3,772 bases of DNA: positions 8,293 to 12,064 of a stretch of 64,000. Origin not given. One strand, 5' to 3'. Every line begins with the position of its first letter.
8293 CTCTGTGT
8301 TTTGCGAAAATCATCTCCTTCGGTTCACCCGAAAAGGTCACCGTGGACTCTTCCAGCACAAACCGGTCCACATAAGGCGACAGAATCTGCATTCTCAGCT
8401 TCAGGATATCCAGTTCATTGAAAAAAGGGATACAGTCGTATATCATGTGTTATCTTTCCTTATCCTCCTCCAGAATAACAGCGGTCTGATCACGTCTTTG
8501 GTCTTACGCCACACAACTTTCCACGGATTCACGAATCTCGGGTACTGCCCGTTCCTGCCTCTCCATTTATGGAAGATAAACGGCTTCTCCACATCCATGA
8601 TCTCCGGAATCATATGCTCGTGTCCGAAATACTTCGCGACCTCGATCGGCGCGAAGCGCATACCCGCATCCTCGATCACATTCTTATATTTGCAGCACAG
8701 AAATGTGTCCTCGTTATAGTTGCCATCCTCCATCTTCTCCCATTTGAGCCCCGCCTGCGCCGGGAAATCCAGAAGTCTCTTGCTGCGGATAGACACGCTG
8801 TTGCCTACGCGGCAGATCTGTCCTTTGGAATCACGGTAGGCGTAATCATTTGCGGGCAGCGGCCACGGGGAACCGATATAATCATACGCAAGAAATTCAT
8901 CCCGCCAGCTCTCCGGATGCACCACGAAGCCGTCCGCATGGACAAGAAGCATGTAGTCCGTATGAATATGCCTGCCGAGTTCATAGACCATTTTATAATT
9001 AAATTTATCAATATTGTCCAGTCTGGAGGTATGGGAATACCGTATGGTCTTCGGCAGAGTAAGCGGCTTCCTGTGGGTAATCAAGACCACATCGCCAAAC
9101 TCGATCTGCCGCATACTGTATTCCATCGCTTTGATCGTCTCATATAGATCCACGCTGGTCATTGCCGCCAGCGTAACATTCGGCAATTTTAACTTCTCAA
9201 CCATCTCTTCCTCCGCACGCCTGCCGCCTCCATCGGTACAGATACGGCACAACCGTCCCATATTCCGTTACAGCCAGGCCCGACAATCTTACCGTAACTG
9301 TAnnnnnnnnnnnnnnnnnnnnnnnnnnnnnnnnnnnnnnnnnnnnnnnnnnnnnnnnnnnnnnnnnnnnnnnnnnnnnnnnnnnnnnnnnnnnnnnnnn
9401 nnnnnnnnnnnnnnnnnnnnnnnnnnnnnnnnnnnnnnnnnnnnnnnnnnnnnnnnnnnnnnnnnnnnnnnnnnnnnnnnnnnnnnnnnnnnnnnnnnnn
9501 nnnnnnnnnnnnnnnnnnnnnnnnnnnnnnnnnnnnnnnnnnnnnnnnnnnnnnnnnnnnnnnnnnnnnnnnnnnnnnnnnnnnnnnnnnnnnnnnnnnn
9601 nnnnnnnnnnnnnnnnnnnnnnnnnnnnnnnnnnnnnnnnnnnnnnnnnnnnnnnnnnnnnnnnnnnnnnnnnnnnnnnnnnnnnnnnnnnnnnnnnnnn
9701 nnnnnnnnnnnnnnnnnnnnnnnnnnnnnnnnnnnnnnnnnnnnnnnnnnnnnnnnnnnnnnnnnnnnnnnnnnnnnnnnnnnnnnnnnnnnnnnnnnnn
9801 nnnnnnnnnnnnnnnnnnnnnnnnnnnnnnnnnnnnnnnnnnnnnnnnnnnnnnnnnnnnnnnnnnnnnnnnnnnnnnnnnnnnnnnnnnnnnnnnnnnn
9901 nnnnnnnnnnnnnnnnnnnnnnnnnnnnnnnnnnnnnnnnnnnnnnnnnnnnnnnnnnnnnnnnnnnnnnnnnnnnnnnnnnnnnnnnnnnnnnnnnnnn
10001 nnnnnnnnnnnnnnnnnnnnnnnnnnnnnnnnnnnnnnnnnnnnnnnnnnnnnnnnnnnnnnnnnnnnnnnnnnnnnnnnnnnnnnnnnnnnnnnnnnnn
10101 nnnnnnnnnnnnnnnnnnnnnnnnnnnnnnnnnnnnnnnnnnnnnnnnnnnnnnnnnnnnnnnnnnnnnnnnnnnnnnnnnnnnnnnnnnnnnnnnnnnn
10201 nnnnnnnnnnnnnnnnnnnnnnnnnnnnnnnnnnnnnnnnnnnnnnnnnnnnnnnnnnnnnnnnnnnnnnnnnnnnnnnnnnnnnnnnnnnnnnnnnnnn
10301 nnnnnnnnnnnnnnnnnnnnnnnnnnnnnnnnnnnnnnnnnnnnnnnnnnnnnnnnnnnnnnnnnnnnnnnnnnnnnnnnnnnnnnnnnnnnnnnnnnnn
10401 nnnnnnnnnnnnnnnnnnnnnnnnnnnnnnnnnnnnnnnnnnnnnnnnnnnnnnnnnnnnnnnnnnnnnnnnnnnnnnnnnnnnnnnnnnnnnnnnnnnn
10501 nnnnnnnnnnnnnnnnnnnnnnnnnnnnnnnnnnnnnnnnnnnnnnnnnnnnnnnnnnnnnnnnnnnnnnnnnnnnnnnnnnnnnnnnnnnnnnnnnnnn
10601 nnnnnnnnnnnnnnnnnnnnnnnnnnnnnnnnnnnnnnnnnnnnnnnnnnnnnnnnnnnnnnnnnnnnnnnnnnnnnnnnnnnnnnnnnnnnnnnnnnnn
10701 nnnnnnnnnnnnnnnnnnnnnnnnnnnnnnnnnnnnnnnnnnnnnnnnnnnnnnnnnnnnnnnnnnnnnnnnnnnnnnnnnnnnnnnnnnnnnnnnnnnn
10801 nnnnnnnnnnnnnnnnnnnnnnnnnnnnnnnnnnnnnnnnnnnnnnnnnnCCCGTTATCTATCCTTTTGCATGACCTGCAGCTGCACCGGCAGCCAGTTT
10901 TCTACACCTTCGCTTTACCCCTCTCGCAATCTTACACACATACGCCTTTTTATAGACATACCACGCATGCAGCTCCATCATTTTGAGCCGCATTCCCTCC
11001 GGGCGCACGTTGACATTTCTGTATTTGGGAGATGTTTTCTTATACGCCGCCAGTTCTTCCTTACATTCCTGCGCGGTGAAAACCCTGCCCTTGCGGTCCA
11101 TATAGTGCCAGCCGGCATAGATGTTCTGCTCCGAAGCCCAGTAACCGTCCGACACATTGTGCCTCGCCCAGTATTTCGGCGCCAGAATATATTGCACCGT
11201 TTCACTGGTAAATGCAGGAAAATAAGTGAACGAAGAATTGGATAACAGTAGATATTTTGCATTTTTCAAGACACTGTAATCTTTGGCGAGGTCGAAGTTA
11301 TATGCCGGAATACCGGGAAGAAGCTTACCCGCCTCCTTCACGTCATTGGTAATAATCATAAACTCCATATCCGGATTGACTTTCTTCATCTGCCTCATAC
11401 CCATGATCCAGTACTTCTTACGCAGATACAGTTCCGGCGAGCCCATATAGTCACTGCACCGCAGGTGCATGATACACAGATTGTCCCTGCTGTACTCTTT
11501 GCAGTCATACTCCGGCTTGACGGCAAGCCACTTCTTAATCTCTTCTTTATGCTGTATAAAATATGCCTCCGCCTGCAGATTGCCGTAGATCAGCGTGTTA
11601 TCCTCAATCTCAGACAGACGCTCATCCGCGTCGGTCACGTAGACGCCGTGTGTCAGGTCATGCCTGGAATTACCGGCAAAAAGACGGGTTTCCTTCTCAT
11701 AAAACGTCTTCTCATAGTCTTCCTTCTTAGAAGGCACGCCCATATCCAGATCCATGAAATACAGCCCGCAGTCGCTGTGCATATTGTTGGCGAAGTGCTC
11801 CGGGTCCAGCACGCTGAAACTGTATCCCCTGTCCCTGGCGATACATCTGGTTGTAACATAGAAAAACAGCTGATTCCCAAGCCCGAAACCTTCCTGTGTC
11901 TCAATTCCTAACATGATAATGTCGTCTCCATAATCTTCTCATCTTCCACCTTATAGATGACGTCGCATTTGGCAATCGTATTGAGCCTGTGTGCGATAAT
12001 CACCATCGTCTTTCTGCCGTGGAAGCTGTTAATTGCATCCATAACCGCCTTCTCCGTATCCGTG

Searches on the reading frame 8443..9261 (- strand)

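Call 17: search_protein_families(library=pfam, proteins=[window:8443-9261:-], max_evalue=0.000001)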
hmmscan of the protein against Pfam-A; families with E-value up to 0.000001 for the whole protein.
window:8443-9261:- (272 aa): 1 family
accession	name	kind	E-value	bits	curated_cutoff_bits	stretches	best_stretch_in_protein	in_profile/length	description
PF18922.5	DUF5672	-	6e-14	52.5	24.4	1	97-231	30-164/164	Protein of unknown function (DUF5672)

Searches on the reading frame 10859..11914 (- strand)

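Call 17: search_protein_families(library=pfam, proteins=[window:10859-11914:-], max_evalue=0.000001)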
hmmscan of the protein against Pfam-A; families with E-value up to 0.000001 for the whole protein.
window:10859-11914:- (351 aa): 0 families

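Call 77: search_protein_families(library=pfam, proteins=[window:10859-11914:-], max_evalue=0.5)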
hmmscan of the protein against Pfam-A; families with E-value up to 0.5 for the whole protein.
window:10859-11914:- (351 aa): 1 family
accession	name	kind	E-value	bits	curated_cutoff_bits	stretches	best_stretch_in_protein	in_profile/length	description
PF01531.22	Glyco_transf_11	-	0.006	16.3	23.9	1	142-272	162-297/298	Glycosyl transferase family 11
